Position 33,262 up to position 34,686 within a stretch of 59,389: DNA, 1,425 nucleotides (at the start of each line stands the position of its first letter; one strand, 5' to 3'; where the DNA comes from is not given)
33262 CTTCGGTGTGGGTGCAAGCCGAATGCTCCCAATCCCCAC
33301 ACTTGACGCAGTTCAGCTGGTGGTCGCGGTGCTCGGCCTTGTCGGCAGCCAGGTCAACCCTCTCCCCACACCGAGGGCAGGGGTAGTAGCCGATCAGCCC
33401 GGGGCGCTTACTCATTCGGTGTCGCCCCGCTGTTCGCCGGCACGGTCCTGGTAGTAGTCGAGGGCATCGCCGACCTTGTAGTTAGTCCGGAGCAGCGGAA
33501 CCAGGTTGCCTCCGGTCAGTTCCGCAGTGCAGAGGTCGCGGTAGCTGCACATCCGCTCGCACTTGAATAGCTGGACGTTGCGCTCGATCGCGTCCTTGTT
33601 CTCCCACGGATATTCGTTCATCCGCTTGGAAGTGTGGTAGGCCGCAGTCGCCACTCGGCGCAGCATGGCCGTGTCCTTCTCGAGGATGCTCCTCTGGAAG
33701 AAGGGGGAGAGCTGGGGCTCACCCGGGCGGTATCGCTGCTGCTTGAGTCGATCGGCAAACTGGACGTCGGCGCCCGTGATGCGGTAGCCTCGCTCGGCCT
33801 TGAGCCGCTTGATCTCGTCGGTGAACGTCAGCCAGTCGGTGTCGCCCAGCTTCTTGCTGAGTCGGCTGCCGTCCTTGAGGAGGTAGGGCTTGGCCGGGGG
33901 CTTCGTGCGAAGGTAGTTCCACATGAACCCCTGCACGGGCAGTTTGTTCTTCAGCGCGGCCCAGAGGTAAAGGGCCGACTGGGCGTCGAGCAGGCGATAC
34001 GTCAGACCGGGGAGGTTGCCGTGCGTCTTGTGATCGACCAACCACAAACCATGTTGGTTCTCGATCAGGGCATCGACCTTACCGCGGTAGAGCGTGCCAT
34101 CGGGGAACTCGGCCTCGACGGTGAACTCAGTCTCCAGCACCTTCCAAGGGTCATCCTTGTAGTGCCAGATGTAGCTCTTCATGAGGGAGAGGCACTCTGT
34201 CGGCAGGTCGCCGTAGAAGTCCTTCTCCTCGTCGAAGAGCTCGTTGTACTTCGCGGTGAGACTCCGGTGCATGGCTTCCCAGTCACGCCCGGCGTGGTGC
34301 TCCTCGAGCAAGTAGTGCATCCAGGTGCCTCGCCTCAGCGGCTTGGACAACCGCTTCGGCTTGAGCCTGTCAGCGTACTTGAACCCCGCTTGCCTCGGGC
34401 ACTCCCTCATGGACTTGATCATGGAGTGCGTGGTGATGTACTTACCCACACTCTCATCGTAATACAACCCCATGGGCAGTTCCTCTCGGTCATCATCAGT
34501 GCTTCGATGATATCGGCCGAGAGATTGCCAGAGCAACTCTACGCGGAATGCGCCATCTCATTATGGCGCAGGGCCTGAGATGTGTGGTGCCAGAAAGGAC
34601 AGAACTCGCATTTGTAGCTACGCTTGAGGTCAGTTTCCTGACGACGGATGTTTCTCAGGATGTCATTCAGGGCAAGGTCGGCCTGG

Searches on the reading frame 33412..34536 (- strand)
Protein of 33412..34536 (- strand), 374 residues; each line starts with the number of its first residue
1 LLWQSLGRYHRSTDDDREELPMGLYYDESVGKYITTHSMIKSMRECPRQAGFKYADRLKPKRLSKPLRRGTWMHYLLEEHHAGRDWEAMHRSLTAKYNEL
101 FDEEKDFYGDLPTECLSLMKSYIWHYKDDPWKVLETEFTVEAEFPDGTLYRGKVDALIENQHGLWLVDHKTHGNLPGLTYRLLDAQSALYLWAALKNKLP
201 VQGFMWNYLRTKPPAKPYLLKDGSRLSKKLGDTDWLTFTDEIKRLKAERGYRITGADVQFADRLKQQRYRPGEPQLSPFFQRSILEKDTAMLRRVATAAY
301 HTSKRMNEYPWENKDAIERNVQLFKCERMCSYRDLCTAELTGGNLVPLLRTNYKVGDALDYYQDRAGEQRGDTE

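Call 8: search_protein_families(library=pfam, proteins=[window:33412-34536:-], max_evalue=0.01)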
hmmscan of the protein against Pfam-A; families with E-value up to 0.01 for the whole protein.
window:33412-34536:- (374 aa): 2 families
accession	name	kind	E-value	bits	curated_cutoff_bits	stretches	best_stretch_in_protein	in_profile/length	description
PF12705.13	PDDEXK_1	-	1.2e-17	65.1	22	1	37-336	4-246/247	PD-(D/E)XK nuclease superfamily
PF12684.13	DUF3799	-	0.0018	18.6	26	1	37-160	2-119/233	PDDEXK-like domain of unknown function (DUF3799)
